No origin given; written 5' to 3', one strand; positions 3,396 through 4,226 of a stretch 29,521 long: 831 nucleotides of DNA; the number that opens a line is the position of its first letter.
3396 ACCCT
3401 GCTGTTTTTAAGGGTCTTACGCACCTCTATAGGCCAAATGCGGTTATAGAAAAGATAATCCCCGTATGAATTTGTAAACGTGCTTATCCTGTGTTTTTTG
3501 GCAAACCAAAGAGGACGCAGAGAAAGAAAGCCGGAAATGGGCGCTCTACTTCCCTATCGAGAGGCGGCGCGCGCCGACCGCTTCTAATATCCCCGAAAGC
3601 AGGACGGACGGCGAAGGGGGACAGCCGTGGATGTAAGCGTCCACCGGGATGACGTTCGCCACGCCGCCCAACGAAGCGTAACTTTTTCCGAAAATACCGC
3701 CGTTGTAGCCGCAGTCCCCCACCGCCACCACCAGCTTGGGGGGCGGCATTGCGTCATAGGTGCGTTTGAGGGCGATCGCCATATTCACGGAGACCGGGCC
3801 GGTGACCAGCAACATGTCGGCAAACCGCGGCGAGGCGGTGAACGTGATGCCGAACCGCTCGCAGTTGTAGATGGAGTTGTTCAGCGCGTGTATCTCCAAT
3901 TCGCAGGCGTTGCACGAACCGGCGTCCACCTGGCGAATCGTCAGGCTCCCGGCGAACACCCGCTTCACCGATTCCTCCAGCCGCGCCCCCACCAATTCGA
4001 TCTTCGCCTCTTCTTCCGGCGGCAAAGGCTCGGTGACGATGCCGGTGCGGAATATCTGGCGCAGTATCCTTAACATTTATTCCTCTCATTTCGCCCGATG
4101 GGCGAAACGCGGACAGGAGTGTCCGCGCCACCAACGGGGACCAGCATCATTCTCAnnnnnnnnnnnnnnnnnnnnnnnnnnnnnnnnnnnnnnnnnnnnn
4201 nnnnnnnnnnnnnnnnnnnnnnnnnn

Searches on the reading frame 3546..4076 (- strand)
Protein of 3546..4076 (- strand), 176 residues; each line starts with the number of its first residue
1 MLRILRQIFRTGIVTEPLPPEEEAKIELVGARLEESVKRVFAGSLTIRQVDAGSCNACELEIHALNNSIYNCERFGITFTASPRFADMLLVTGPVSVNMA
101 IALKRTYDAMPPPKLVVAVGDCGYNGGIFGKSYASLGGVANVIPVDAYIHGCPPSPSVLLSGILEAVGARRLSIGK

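Call 8: search_protein_families(library=pfam, proteins=[window:3546-4076:-])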
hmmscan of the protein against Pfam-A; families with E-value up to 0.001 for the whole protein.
window:3546-4076:- (176 aa): 1 family
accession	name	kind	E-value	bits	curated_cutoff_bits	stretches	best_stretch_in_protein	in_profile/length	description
PF01058.29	Oxidored_q6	-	1.6e-28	99.4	27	1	55-165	1-127/128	NADH ubiquinone oxidoreductase, 20 Kd subunit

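Call 9: search_protein_families(library=ncbifam, proteins=[window:3546-4076:-])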
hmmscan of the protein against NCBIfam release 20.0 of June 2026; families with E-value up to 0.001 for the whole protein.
window:3546-4076:- (176 aa): 12 families
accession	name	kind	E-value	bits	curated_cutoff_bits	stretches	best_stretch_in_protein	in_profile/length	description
NF005012.1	PRK06411.1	subfamily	9.6e-37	126.1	116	1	55-165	43-153/166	NADH-quinone oxidoreductase subunit NuoB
TIGR01957.1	nuoB_fam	subfamily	3.1e-33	114.7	142.7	1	55-165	26-137/145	NADH-quinone oxidoreductase subunit B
NF011391.0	PRK14816.1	equivalog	3.5e-31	108.3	283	1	53-165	61-172/196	NADH-quinone oxidoreductase subunit B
NF011390.0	PRK14815.1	equivalog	3e-29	101.6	281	1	56-164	43-151/183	NADH dehydrogenase subunit B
NF011395.0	PRK14820.1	equivalog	1.3e-27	96.7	263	1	54-164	43-151/180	NADH-quinone oxidoreductase subunit B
NF011388.0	PRK14813.1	equivalog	2.1e-27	96.2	294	1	56-165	38-148/189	NADH dehydrogenase subunit B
NF011393.0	PRK14818.1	equivalog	9.2e-27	93.7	255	1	57-165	42-150/173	NADH dehydrogenase subunit B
NF011394.0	PRK14819.1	equivalog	6.8e-26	91.4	312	1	56-163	41-149/264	NADH-quinone oxidoreductase subunit B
NF011392.0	PRK14817.1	equivalog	1.8e-25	89.7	271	1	56-164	46-154/182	NADH-quinone oxidoreductase subunit B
NF011389.0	PRK14814.1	equivalog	9.7e-24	84.2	285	1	56-164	43-151/186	NADH dehydrogenase subunit B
NF009808.0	PRK13292.1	equivalog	2e-21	75.6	1156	1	57-164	36-143/791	NADH-quinone oxidoreductase subunit B/C/D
TIGR03294.1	FrhG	equivalog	1.2e-05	25.2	245.5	1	86-160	51-134/228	coenzyme F420 hydrogenase subunit gamma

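Call 28: find_homologous_proteins(query=window:3546-4076:-)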
Query window:3546-4076:- (176 aa): 8000 proteins with E <= 0.001 among 8000 candidates; the best 120 are listed.
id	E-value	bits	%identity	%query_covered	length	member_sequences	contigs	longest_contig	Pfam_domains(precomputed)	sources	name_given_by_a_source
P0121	8.8e-111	385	100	100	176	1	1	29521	PF01058.30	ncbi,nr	ncbi:MAG: NADH-quinone oxidoreductase subunit NuoB [Nitrospinae bacterium]|nr:NADH-quinone oxidoredu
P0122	1.0e-89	317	83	97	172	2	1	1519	PF01058.30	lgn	-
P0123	3.7e-88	312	81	97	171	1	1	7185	PF01058.30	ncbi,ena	-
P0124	1.1e-85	304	80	95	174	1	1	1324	PF01058.30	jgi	-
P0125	2.4e-85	302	79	97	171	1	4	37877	PF01058.30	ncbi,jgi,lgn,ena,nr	ncbi:MAG: NADH-quinone oxidoreductase subunit B family protein [Nitrospirae bacterium]|nr:NADH-quino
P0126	7.6e-85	301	81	95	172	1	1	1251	PF01058.30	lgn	-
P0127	2.9e-84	299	79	97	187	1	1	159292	PF01058.30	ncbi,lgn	-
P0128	5.3e-84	298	77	98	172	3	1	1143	PF01058.30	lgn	-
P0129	5.5e-84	298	78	95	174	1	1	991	PF01058.30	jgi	jgi:Ni,Fe-hydrogenase III small subunit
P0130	6.4e-84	298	76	97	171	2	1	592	PF01058.30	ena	-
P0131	1.5e-83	297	78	95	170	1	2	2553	PF01058.30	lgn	-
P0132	1.6e-83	297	79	97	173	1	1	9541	PF01058.30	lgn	-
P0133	1.9e-83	296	77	100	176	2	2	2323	PF01058.30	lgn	-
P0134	2.2e-83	296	78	95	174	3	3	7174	PF01058.30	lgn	-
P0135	2.9e-83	296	78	95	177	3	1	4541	PF01058.30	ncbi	ncbi:MAG: NADH-quinone oxidoreductase subunit NuoB [Nitrospinota bacterium]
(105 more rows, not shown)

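Call 29: search_solved_structures(query=window:3546-4076:-, show_alignments=3)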
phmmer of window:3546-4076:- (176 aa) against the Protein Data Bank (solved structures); distinct sequences matched with E-value up to 0.001: 46.
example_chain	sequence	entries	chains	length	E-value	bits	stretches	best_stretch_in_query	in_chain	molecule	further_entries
7z0s_G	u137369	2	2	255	2.9e-32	115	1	29-169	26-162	Formate hydrogenlyase subunit 7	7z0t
6cfw_J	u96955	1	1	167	5.3e-30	107.6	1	43-167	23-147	Probable membrane-bound hydrogenase subunit mbhJ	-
9ce2_I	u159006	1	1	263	4.4e-28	101.4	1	24-166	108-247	NADH dehydrogenase [ubiquinone] iron-sulfur protein 7, mitochondrial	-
9ti4_E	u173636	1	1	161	1.7e-27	99.4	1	23-166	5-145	NADH dehydrogenase [ubiquinone] iron-sulfur protein 7, mitochondrial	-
9cwt_C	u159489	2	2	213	1.9e-27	99.3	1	19-166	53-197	NADH dehydrogenase [ubiquinone] iron-sulfur protein 7, mitochondrial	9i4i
5xtb_C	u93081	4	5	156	3.9e-27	98.3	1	56-166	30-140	NADH dehydrogenase [ubiquinone] iron-sulfur protein 7, mitochondrial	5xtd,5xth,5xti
7vxu_C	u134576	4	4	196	3.9e-27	98.3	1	24-166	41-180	Complex I-20kD | NADH dehydrogenase [ubiquinone] iron-sulfur protein 7, mitochondrial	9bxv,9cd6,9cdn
6g2j_B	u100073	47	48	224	4e-27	98.3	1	54-166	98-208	NADH dehydrogenase [ubiquinone] iron-sulfur protein 7, mitochondrial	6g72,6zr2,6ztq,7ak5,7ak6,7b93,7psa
5gpn_a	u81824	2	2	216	4.9e-27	98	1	24-166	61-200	NADH dehydrogenase [ubiquinone] iron-sulfur protein 7 | NADH dehydrogenase [ubiquinone] iron-sulfur protein 7, mitochondrial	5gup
5ldw_B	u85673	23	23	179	5.2e-27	97.9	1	27-166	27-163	NADH dehydrogenase [ubiquinone] iron-sulfur protein 7, mitochondrial | Mitochondrial complex I, PSST subunit | NADH:ubiquinone oxidoreductase core subunit S7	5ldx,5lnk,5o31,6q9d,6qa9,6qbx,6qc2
9f5x_F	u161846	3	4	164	5.6e-27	97.8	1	26-165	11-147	NADH:ubiquinone oxidoreductase subunit 10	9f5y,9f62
7v2c_C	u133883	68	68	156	5.9e-27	97.7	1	56-166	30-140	NADH dehydrogenase [ubiquinone] iron-sulfur protein 7,mitochondrial | NADH dehydrogenase [ubiquinone] iron-sulfur protein 7, mitochondrial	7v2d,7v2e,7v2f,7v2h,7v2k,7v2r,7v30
8ud1_1B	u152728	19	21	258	7.2e-27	97.4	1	24-166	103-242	NADH dehydrogenase [ubiquinone] iron-sulfur protein 7, mitochondrial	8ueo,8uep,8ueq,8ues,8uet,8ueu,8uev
7zd6_6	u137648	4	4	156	7.3e-27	97.4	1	57-166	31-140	NADH dehydrogenase [ubiquinone] iron-sulfur protein 7, mitochondrial | Complex I-20kD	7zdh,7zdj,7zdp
5lc5_B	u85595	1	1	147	7.8e-27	97.3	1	57-166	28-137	NADH dehydrogenase [ubiquinone] iron-sulfur protein 7, mitochondrial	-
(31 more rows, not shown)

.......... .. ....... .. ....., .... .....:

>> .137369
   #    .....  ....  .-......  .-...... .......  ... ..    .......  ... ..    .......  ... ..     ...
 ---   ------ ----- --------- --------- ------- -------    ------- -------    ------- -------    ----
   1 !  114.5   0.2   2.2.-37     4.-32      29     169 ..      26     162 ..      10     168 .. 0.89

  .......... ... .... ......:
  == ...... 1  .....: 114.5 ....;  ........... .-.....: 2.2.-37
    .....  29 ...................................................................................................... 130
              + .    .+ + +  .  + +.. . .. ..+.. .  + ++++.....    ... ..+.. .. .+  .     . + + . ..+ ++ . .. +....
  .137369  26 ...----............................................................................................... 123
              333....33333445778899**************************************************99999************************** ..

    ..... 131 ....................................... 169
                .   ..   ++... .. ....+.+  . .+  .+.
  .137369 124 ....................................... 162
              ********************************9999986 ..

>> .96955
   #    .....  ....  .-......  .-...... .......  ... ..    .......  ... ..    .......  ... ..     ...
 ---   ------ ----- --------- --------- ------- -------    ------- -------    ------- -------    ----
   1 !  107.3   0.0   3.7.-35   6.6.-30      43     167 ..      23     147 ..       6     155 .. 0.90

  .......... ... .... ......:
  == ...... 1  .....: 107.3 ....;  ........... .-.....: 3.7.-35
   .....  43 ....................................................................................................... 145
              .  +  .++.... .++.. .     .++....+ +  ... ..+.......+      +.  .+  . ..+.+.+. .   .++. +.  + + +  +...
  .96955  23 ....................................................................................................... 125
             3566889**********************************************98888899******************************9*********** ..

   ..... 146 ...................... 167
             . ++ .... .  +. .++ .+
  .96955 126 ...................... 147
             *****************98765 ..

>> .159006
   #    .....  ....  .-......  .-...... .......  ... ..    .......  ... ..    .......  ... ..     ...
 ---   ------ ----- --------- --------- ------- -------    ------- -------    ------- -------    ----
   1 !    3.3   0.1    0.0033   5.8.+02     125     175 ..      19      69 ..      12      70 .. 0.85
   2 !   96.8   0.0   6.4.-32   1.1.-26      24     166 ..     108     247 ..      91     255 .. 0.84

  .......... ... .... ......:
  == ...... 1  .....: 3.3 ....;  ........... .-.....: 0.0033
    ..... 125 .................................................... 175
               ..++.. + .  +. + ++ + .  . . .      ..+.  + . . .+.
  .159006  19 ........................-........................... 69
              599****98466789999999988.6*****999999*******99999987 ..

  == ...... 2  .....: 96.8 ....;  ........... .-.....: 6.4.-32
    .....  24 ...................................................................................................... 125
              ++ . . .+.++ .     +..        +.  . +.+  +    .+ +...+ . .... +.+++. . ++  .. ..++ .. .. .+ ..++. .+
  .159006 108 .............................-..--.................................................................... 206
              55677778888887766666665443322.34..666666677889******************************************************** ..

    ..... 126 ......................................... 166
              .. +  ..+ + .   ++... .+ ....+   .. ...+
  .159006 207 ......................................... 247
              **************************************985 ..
